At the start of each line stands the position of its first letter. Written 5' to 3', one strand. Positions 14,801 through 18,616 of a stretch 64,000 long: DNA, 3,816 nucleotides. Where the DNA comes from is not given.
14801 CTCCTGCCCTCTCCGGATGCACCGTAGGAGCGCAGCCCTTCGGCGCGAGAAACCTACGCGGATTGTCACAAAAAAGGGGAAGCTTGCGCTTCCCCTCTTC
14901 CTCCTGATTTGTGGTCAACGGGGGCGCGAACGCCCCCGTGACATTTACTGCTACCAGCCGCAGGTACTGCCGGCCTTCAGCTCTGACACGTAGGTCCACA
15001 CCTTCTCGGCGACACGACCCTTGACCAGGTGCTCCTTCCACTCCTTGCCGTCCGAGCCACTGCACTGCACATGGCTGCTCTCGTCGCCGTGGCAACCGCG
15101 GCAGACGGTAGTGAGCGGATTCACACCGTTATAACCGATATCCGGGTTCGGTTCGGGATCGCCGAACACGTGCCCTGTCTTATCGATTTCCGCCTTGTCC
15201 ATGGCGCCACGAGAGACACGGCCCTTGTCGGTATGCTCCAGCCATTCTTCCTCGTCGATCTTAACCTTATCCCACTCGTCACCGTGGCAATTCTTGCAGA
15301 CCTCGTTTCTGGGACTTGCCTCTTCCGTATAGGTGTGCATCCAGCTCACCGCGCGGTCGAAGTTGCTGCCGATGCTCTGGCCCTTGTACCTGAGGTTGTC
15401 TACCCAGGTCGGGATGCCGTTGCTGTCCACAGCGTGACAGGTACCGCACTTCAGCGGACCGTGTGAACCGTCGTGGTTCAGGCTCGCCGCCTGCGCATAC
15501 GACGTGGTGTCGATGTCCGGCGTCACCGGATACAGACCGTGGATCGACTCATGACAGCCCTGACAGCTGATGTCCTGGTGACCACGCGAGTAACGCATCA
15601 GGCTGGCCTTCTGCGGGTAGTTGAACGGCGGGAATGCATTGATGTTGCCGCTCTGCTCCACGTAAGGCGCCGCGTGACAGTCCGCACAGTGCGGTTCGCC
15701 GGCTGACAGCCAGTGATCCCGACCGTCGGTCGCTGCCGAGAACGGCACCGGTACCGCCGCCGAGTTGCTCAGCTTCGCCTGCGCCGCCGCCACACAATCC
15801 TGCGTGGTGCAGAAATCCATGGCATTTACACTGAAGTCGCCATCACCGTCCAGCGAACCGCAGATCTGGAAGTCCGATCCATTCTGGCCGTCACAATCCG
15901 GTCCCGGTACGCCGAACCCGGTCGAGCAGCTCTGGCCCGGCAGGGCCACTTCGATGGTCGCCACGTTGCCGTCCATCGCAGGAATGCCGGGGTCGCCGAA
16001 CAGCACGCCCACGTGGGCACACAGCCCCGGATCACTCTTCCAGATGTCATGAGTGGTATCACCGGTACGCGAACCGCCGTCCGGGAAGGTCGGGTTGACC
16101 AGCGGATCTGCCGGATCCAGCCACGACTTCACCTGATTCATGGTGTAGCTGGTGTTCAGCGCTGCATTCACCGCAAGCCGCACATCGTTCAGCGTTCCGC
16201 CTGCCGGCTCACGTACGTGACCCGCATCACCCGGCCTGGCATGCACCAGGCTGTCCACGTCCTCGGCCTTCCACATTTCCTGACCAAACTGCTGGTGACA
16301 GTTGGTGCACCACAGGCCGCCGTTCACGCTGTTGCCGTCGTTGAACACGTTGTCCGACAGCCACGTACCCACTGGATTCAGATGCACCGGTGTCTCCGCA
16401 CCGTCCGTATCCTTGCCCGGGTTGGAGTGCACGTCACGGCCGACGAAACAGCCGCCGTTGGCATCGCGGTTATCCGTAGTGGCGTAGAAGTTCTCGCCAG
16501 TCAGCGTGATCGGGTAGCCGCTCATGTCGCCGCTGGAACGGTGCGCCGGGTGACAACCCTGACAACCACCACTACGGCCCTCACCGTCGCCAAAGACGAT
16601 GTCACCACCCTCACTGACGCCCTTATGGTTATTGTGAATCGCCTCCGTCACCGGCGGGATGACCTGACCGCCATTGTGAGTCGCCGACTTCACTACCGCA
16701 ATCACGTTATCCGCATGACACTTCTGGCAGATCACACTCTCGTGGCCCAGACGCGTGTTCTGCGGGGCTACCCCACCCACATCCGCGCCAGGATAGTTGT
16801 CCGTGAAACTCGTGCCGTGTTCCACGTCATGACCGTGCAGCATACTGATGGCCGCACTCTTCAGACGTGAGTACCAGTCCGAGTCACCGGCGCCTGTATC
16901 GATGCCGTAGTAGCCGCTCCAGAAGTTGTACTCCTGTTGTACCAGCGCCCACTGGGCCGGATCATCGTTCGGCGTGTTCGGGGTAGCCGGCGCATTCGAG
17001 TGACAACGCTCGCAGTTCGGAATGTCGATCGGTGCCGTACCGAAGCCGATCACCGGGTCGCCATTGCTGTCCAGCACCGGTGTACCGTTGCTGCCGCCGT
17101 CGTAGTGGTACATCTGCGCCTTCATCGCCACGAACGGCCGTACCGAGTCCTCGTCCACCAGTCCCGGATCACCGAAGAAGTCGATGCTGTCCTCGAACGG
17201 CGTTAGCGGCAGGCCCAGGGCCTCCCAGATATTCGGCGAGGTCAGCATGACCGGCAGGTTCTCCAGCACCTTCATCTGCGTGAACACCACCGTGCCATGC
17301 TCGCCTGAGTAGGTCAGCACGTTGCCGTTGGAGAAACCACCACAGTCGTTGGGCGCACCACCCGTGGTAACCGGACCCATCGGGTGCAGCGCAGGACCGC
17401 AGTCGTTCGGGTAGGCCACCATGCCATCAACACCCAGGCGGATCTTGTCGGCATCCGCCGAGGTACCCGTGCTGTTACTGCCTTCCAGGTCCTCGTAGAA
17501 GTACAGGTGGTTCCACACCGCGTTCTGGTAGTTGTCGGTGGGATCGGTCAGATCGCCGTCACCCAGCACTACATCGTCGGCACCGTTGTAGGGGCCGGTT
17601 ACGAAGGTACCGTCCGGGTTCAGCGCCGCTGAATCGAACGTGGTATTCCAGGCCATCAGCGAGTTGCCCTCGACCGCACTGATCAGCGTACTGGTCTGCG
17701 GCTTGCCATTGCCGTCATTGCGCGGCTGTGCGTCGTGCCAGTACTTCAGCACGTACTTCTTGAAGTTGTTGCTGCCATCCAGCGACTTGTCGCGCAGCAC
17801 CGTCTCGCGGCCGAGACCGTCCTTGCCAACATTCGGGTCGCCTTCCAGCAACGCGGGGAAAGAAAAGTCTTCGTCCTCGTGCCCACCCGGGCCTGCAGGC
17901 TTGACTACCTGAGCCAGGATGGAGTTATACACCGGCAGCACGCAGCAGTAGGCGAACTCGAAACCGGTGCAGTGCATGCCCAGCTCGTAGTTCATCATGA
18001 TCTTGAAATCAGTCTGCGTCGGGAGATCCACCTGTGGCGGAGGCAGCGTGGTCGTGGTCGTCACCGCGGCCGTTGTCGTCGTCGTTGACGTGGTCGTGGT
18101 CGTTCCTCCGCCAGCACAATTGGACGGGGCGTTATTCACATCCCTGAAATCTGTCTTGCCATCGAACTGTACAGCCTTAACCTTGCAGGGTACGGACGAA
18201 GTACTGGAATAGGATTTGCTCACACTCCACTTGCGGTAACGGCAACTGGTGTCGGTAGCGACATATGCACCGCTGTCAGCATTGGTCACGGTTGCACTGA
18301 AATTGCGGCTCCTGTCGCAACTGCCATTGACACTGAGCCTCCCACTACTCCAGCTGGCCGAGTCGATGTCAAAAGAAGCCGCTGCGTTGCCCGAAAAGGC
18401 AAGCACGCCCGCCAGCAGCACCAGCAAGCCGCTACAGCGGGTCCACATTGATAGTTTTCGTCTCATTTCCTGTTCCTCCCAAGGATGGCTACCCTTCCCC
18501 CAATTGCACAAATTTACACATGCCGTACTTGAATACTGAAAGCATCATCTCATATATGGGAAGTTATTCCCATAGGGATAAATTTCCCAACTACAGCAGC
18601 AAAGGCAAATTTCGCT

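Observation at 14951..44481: Four paralogous giant nonaheme c-type cytochromes with swapped N-terminal domains and poly-Thr linkers, all on one strand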

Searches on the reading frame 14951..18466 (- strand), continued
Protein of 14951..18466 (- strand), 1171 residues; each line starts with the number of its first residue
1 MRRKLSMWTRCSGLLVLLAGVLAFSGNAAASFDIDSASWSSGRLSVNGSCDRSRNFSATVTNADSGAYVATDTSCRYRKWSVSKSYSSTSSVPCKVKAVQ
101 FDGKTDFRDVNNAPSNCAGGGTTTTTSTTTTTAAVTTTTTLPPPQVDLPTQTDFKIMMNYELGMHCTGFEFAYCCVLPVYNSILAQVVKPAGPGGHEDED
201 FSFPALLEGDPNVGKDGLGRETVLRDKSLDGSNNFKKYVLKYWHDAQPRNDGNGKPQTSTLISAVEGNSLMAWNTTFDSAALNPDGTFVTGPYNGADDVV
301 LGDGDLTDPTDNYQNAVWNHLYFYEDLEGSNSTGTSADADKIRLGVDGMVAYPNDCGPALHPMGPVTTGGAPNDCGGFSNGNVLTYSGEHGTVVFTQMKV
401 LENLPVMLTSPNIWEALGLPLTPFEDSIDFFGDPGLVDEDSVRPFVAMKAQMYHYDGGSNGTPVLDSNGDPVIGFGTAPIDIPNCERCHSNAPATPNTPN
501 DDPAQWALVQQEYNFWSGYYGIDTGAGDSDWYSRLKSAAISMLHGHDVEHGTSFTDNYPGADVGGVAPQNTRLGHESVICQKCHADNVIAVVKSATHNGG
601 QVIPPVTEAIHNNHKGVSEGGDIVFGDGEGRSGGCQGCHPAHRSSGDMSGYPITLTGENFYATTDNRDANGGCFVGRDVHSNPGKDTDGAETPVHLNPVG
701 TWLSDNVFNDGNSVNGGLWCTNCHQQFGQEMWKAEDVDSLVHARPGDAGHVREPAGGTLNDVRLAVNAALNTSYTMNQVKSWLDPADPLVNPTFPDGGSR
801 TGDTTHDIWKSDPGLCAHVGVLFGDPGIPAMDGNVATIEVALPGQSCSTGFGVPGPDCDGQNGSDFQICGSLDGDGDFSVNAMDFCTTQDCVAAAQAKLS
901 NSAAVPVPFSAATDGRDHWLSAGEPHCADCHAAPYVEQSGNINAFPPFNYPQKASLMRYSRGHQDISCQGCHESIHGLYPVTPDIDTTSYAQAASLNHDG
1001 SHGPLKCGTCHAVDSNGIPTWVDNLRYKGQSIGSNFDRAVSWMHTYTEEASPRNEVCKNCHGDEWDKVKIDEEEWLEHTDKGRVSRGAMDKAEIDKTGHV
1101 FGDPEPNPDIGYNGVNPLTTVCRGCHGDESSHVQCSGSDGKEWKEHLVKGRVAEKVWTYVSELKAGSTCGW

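Call 101: predict_structure(alignment_id=A3)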
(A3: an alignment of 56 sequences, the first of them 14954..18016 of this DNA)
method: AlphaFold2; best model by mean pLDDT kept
length: 1021 residues; sequences in the alignment: 56
mean_pLDDT: 74.6   pTM: 0.81
mean pLDDT of the five models: 74.6, 74.2, 73.4, 68.6, 68.5
residues with pLDDT >= 90: 121; 70-90: 599; 50-70: 173; < 50: 128
segments of 3 or more residues with pLDDT < 50: 12-29, 45-49, 114-121, 270-277, 412-421, 423-443, 488-492, 522-530, 761-777, 788-792, 796-799, 805-809, 819-830
pLDDT, mean of each block of 10 residues (from residue 1): 76 39 40 80 52 82 83 91 92 69 63 48 70 88 79 83 76 83 88 87 75 68 77 83 72 70 69 51 74 71 90 88 74 74 87 89 86 89 82 79 71 43 40 33 63 62 69 79 60 54 81 77 44 60 75 79 57 74 79 82 88 92 91 83 85 76 80 82 81 87 85 87 83 76 87 78 39 48 62 49 49 63 40 62 75 76 86 84 87 80 86 88 87 85 91 85 86 85 90 90 91 92 89
secondary structure, 60 per line:
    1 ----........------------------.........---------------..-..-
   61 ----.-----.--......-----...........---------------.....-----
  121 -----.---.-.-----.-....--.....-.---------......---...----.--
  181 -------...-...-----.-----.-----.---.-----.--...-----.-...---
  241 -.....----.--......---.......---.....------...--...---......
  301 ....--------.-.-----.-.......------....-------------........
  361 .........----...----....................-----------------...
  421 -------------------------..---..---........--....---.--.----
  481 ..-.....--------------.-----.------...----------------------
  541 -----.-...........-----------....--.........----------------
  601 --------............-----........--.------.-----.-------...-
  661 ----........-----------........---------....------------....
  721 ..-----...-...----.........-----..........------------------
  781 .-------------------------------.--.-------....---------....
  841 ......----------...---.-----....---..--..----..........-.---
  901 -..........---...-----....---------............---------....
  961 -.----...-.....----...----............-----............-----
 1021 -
elements in order (helices of 4 or more, strands of 3 or more residues): E5-12 E31-39 E74-79 E85-95 H112-115 E140-143 E146-150 H163-167 E171-173 E192-194 E235-237 E242-246 E254-259 E263-269 H273-277 E295-304 E323-329 H336-339 H353-369 H381-400 H456-463 H484-488 H548-558 H570-573 H576-584 H609-620 H626-633 H665-672 E684-691 E701-704 E717-722 E728-730 E732-734 H739-747 E753-758 H759-762 H824-827 H837-846 H886-895 H902-911 H923-926 H936-947 H971-975 H987-998 H1004-1015

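Call 110: list_cluster_members(proteins=[window:14954-18466:-, window:40831-44481:-, window:45176-46564:-, window:50205-52205:+])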
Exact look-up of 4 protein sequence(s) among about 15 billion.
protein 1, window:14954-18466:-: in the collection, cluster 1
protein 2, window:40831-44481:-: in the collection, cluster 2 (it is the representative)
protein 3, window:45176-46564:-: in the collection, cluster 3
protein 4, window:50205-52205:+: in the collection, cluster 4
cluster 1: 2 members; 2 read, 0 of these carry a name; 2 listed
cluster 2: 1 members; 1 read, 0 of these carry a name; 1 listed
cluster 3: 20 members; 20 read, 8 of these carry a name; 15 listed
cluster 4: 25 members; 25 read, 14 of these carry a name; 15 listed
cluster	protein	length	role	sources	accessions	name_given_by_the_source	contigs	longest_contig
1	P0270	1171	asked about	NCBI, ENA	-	-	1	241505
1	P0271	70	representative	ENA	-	-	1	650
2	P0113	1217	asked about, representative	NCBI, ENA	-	-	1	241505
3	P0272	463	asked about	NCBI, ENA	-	-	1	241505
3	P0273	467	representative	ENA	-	-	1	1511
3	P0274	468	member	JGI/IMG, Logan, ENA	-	two-component system response regulator AtoC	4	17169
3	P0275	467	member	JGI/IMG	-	two-component system response regulator AtoC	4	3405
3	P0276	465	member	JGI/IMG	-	two-component system response regulator AtoC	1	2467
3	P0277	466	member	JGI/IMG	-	transcriptional regulator with PAS, ATPase and Fis domain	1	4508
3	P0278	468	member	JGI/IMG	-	transcriptional regulator with PAS, ATPase and Fis domain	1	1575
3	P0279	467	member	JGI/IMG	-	two-component system response regulator AtoC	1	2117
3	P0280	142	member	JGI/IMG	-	two-component system response regulator AtoC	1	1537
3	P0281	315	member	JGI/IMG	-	DNA-binding NtrC family response regulator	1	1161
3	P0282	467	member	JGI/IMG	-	-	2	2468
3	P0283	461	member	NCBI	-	-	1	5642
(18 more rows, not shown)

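Call 111: find_encoding_contigs(protein=P0113, flank=10000, max_places=2)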
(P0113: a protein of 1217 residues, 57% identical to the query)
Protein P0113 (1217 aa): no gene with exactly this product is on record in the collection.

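Call 112: find_encoding_contigs(protein=window:14954-18466:-, flank=10000, max_places=2)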
Protein window:14954-18466:- (1171 aa): no gene with exactly this product is on record in the collection.

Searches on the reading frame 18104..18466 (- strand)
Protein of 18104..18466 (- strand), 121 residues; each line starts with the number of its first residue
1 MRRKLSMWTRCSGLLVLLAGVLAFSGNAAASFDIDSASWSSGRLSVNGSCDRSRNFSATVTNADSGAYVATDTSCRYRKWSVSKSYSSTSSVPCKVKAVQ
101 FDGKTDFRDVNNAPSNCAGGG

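Call 42: search_protein_families(library=pfam, proteins=[window:18104-18466:-], max_evalue=1)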
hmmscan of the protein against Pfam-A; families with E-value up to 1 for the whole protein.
seq(121 aa): 1 family
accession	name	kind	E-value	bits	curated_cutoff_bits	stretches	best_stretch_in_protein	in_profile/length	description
PF00355.32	Rieske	-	0.041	14.2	20.3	1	59-111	27-79/88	Rieske [2Fe-2S] domain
